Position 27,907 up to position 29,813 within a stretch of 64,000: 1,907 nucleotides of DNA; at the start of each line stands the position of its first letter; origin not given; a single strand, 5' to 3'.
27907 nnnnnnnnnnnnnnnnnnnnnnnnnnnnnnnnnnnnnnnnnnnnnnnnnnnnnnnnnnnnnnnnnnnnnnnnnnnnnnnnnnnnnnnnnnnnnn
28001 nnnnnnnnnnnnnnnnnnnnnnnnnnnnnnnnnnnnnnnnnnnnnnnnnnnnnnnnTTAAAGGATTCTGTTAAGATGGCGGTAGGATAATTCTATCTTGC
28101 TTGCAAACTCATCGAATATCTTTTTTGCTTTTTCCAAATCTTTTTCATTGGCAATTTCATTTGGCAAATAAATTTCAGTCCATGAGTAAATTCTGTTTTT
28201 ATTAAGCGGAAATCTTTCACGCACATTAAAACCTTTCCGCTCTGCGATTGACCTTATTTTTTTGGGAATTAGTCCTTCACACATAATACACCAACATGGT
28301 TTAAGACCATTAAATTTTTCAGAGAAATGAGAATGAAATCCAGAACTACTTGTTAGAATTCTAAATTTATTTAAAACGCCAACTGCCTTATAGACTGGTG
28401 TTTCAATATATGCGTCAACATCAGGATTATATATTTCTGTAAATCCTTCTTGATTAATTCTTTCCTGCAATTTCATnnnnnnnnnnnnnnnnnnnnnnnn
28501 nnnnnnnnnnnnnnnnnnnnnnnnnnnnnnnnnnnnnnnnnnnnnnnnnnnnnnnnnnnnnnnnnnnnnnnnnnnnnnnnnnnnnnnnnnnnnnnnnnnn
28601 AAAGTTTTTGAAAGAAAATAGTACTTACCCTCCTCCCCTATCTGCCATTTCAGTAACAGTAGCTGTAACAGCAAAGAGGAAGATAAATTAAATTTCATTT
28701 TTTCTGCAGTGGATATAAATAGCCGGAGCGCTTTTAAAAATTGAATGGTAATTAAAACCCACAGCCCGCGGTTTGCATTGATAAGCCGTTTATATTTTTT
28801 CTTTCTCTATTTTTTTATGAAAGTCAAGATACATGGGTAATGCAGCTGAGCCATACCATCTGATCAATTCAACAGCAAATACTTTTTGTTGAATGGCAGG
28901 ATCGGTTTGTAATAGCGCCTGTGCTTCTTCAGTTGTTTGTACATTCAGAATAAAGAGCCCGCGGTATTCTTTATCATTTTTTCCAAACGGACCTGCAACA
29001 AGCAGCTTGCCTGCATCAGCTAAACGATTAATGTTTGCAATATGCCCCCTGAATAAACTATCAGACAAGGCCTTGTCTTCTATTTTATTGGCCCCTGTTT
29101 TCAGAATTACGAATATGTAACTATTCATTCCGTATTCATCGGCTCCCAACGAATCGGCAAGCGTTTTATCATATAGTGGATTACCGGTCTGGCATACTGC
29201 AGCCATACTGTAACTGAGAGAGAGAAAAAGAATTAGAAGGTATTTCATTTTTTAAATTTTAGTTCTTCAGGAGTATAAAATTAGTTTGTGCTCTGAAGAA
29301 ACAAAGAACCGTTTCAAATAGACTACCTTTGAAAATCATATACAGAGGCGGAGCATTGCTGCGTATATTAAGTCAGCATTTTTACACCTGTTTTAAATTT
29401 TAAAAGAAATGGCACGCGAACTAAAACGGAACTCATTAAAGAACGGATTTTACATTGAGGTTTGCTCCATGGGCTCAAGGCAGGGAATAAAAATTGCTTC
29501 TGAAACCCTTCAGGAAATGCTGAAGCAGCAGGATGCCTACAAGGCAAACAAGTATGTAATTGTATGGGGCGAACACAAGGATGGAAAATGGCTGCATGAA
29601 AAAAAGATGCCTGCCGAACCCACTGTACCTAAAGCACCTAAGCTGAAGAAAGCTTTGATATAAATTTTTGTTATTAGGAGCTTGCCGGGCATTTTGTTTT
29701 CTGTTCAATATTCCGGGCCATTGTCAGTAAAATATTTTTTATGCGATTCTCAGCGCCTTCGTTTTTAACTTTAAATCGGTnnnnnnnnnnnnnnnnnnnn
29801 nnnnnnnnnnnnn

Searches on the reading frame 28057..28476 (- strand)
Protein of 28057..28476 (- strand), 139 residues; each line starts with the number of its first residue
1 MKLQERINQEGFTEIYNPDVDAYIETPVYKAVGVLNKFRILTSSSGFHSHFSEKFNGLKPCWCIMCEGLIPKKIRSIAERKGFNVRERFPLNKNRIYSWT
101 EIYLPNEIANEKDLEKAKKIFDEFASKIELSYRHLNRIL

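Call 3: search_protein_families(library=pfam, proteins=[window:28057-28476:-], max_evalue=1)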
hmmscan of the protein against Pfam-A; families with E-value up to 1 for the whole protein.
window:28057-28476:- (139 aa): 1 family
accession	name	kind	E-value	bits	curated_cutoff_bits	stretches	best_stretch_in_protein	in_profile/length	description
PF14363.11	AAA_assoc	-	0.13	13.1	26.4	0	84-117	28-63/96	Domain associated at C-terminal with AAA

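Call 4: search_protein_families(library=ncbifam, proteins=[window:28057-28476:-], max_evalue=1)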
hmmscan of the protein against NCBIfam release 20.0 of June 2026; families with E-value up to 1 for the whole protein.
window:28057-28476:- (139 aa): 0 families

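Call 36: search_protein_families(library=padloc, proteins=[window:28057-28476:-], max_evalue=0.01)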
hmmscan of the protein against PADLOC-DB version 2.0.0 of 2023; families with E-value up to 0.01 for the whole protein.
window:28057-28476:- (139 aa): 0 families

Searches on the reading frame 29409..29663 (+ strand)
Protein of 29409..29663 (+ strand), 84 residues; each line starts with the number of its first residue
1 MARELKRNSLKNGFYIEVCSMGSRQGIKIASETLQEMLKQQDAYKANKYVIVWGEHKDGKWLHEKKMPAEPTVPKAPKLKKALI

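Call 3: search_protein_families(library=pfam, proteins=[window:29409-29663:+], max_evalue=1)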
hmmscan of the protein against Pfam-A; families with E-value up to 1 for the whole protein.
window:29409-29663:+ (84 aa): 1 family
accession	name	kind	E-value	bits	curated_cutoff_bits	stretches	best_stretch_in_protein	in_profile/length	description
PF18423.6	zf_CopZ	-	0.19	12.1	28.4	1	18-41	3-26/62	Zinc binding domain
